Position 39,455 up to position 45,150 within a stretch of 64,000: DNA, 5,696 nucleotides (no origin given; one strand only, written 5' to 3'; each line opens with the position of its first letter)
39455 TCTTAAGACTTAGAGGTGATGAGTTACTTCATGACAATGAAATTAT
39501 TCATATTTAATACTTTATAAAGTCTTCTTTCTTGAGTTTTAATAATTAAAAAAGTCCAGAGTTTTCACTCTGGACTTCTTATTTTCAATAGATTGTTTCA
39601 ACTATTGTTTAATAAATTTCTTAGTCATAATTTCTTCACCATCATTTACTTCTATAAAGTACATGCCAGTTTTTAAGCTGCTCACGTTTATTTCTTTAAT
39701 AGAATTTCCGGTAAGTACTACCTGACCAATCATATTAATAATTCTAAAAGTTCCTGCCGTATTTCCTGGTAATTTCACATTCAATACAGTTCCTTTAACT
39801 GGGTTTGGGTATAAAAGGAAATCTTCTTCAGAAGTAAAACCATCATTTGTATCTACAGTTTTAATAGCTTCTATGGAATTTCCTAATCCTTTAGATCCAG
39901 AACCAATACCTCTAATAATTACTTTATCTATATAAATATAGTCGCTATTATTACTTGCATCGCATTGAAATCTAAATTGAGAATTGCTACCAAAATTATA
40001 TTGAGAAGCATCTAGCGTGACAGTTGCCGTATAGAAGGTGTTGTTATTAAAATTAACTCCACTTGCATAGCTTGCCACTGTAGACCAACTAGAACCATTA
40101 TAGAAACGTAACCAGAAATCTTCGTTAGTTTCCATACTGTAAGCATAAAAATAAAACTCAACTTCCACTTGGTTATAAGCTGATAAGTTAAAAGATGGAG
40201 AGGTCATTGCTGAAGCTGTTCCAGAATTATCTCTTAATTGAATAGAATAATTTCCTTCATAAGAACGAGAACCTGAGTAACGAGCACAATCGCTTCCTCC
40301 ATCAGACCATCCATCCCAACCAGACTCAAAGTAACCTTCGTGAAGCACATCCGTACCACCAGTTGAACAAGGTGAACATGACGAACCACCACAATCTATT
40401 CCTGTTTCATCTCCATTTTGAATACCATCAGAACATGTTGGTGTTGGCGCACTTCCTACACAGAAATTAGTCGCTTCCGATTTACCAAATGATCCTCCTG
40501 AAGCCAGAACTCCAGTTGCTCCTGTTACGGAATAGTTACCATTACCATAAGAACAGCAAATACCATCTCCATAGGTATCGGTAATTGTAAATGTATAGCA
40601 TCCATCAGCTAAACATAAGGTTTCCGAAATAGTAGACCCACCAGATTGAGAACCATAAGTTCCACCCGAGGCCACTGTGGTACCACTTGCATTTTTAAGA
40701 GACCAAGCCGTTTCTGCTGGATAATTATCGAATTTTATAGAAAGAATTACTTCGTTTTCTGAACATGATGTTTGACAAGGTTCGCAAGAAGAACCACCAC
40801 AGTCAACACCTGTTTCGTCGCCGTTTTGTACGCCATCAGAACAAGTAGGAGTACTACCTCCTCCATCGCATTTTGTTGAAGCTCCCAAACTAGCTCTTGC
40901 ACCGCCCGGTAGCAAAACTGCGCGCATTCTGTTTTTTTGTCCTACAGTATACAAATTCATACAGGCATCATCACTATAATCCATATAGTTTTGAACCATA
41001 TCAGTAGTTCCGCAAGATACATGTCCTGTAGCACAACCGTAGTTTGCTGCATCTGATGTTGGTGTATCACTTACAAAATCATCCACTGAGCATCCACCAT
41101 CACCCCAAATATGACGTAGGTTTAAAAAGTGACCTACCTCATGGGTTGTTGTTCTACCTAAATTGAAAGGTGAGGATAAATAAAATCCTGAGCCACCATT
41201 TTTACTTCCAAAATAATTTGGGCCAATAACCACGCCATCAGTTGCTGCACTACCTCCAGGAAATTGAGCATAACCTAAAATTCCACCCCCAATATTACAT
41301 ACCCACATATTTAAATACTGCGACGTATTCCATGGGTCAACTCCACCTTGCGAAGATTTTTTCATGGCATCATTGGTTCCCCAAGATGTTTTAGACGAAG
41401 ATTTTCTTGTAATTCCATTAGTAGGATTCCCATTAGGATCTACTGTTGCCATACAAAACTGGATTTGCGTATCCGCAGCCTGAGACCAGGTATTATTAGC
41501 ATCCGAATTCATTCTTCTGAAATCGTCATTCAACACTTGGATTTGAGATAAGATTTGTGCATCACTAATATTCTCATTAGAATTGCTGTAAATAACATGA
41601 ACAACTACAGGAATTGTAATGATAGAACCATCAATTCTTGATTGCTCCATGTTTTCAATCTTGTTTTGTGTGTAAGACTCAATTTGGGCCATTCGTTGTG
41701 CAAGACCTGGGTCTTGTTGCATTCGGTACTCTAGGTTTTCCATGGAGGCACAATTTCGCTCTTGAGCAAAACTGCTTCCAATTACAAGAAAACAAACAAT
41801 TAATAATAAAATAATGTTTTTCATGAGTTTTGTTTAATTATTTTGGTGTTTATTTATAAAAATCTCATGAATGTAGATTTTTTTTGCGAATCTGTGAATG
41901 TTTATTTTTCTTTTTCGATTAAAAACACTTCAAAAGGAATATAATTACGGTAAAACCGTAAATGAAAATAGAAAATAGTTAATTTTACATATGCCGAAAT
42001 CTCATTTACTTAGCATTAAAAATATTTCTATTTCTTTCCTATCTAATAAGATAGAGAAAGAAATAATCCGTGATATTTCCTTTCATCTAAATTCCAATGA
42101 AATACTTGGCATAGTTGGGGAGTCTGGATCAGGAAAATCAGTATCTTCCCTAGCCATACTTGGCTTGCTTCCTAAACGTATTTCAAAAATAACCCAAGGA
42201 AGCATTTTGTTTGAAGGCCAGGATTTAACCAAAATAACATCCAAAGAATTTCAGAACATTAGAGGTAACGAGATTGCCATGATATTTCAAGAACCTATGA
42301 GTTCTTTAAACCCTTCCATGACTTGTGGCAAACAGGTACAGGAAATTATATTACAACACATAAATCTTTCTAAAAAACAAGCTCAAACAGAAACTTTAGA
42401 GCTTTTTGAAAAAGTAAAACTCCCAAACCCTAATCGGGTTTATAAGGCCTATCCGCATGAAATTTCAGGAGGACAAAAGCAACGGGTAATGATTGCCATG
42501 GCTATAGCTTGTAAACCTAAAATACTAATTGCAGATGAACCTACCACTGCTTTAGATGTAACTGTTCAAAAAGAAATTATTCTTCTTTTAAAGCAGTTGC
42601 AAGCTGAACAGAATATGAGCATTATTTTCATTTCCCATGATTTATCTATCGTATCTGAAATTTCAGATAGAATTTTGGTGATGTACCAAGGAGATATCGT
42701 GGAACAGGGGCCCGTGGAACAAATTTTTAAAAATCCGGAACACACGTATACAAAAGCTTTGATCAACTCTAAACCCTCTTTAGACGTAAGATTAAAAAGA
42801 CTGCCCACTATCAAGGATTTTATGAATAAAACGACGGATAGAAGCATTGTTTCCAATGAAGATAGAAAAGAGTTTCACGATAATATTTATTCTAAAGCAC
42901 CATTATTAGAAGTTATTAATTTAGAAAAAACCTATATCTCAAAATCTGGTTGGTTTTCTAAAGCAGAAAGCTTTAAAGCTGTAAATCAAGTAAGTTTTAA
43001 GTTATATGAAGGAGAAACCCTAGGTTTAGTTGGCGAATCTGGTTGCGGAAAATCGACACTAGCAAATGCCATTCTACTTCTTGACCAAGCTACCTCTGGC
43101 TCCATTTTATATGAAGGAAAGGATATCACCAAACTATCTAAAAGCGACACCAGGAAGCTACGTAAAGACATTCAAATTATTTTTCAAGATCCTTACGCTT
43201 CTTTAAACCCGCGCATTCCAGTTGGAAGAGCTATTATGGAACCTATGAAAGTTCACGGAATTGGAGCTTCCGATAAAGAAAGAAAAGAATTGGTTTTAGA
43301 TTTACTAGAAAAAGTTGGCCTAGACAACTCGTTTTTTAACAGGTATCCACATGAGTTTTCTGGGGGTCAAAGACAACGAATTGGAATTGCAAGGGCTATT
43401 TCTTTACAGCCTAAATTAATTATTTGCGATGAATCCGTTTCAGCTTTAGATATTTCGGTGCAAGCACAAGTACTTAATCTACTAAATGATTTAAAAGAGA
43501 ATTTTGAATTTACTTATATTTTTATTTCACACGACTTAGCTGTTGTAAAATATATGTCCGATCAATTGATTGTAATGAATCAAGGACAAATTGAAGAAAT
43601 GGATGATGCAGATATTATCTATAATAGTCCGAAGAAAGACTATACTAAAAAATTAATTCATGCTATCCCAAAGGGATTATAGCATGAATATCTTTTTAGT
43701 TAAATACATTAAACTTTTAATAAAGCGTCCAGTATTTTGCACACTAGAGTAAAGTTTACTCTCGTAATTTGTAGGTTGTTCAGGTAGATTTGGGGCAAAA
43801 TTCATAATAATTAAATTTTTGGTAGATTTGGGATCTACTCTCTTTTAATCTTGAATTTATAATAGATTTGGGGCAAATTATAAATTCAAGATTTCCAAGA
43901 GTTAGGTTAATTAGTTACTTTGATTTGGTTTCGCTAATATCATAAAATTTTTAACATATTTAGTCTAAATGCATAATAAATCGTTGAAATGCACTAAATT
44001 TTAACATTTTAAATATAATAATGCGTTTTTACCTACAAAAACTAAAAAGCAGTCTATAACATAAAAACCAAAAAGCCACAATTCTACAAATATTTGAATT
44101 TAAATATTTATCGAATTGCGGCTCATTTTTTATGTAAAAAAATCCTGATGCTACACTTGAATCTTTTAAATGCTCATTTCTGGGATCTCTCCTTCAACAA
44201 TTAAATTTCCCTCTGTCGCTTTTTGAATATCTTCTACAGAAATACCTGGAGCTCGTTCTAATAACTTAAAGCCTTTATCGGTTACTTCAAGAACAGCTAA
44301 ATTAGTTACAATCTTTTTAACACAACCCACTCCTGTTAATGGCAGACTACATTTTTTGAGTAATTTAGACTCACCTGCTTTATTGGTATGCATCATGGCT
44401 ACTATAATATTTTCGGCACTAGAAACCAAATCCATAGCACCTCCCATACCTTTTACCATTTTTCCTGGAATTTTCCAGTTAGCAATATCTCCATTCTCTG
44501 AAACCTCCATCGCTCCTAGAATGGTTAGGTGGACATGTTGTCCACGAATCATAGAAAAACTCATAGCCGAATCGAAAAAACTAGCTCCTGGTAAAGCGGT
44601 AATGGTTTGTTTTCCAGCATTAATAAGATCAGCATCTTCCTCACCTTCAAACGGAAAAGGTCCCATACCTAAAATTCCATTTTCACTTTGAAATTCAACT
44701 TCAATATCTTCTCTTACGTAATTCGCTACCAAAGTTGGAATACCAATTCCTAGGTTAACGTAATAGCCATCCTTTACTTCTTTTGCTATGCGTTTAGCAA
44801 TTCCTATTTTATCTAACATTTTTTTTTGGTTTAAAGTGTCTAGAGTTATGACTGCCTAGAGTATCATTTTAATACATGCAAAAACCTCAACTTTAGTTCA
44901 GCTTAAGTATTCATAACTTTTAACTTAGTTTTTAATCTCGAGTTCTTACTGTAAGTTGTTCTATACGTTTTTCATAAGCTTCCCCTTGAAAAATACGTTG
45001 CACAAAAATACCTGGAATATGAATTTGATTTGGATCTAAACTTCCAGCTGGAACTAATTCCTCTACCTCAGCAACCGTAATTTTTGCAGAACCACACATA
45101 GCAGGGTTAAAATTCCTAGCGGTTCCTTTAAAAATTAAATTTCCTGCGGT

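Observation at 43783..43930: Repeated (C)CCCAAAUCUA motif in hairpins: candidate protein-sponge or C-rich-loop regulatory RNA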

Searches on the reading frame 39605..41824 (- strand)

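Call 66: search_protein_families(library=pfam, proteins=[window:39605-41824:-], max_evalue=0.00001)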
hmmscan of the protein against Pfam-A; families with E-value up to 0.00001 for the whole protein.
window:39605-41824:- (740 aa): 2 families
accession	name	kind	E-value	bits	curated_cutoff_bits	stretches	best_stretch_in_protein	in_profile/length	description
PF05572.19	Peptidase_M43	-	3.1e-17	63.3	23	1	163-304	10-151/152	Pregnancy-associated plasma protein-A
PF18962.6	Por_Secre_tail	-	2.1e-13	50.8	27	1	671-738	1-74/75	Secretion system C-terminal sorting domain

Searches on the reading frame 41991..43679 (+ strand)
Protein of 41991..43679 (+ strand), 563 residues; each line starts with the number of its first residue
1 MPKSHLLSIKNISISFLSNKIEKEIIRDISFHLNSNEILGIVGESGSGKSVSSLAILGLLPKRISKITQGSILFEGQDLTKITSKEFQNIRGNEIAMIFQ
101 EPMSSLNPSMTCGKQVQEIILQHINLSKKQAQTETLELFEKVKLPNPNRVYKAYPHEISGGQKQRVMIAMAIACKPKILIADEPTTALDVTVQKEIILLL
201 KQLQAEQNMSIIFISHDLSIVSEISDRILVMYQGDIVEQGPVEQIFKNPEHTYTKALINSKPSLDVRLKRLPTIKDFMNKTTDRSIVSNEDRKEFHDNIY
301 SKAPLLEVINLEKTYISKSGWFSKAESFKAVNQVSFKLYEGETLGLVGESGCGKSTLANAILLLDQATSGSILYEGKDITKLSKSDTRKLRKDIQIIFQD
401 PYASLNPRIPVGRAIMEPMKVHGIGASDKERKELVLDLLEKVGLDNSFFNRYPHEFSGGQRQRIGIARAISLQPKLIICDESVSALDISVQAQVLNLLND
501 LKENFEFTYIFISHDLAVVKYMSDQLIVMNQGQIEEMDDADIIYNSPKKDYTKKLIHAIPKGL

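Call 30: search_protein_families(library=pfam, proteins=[window:41991-43679:+], max_evalue=0.01)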
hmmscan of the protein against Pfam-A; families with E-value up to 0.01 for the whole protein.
window:41991-43679:+ (563 aa): 18 families
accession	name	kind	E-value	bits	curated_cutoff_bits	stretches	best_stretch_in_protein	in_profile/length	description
PF00005.33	ABC_tran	-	3.1e-67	225.8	25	2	331-482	1-135/137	ABC transporter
PF02463.25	SMC_N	-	4.7e-16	59.3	40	2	326-529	8-212/220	RecF/RecN/SMC N terminal domain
PF08352.17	oligo_HPY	-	5.1e-14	52.8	27.1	1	237-277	1-41/65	Oligopeptide/dipeptide transporter, C-terminal region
PF13401.12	AAA_22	-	5e-09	37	27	1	346-510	10-119/130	AAA domain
PF03193.22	RsgA_GTPase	-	1.6e-06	28.5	30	1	325-367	91-132/174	RsgA GTPase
PF13304.12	AAA_21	-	2.1e-06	28.5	27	1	154-222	234-304/304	AAA domain, putative AbiEii toxin, Type IV TA system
PF20703.3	nSTAND1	-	2.9e-06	27.6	27.1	0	26-64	23-59/379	Novel STAND NTPase 1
PF13555.12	AAA_29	-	5.6e-06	26.4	27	0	332-363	15-44/61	P-loop containing region of AAA domain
PF20720.3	nSTAND3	-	1.3e-05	25.3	27.2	0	330-384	6-59/155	Novel STAND NTPase 3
PF24883.2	NPHP3_N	-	0.00015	22.4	24.8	0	321-362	5-43/164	Nephrocystin 3, N-terminal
PF00931.28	NB-ARC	-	0.0002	21.2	23.5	0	331-363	5-40/248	NB-ARC domain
PF05621.17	TniB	-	0.00069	19.5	22.4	0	163-213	107-159/189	Bacterial TniB protein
PF00158.32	Sigma54_activat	-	0.00085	19.5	20.2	0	342-364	23-45/168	Sigma-54 interaction domain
PF13191.12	AAA_16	-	0.0015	19.5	32.6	0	343-367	26-51/167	AAA ATPase domain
PF01078.27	Mg_chelatase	-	0.0017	18.2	20.3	0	344-386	25-67/207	Magnesium chelatase, subunit ChlI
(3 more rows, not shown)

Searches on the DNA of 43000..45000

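Call 5: search_rna_families(source=window, start=43000, end=45000, threshold=evalue, max_evalue=10)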
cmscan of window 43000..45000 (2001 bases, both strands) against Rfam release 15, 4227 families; matches with E-value up to 10: 13.
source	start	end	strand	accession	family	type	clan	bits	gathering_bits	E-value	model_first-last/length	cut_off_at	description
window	43839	43900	+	RF00812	mir-83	Gene; miRNA;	-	27.7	44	0.025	1-84/84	no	mir-83 microRNA precursor family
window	43840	43901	-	RF00812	mir-83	Gene; miRNA;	-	26.6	44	0.045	1-84/84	no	mir-83 microRNA precursor family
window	44072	44197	-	RF04342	Plastid-psbA-1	Cis-reg;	CL00153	24.9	54.3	2.2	1-114/114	no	Plastid-psbA-1 3UTR RNA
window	44075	44178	-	RF02822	Srn266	Gene; sRNA;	-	18.2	63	8.1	1-112/112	no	Streptococcus RNA 266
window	43847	43893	+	RF04134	MIR7504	Gene; miRNA;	-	17.9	83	9.5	1-124/124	no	MIR7504 microRNA precursor family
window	44062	44131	-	RF04024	mir-9571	Gene; miRNA;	-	17.6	100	5.3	1-86/86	no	mir-9571 microRNA precursor family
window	44664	44719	-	RF03084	DUF2815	Gene; sRNA;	-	17.6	41.2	5.9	1-62/62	no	DUF2815 RNA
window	44073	44124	+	RF03940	MIR9563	Gene; miRNA;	-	17.6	90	6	1-127/127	no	MIR9563 microRNA precursor family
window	44682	44757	-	RF02567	Va-907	Gene; sRNA;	-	17.2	45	0.056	1-311/311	no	Vibrio alginolyticus sRNA 907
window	44063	44126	-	RF01943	mir-999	Gene; miRNA;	-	16.8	58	3.4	1-84/84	no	mir-999 microRNA precursor family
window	43398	43453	-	RF03031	ssnA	Cis-reg;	-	16.7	37.3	0.53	1-48/48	no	ssnA RNA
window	43784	43847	+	RF01489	sbrA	Gene; sRNA;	-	16.1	45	5.8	1-71/71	no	Listeria sRNA sbrA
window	43774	43828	+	RF00383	IS1222_FSE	Cis-reg; frameshift_element;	-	15.3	45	6.5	1-118/118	no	Insertion sequence IS1222 ribosomal frameshifting element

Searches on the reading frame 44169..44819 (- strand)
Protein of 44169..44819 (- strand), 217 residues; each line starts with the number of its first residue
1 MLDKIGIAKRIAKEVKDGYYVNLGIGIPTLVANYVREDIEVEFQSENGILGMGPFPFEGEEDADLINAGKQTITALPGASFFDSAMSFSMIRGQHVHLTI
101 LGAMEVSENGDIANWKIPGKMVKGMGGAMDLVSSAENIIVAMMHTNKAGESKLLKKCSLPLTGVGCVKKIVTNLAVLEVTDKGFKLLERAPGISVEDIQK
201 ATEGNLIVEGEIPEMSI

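Call 30: search_protein_families(library=pfam, proteins=[window:44169-44819:-], max_evalue=0.01)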
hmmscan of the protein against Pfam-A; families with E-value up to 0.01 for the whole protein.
window:44169-44819:- (217 aa): 2 families
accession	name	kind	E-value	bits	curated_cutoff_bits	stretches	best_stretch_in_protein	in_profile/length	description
PF01144.29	CoA_trans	-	8.6e-49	166.3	23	1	7-200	4-216/217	Coenzyme A transferase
PF13336.12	AcetylCoA_hyd_C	-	0.00085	19.7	23.7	1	89-158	27-102/154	Acetyl-CoA hydrolase/transferase C-terminal domain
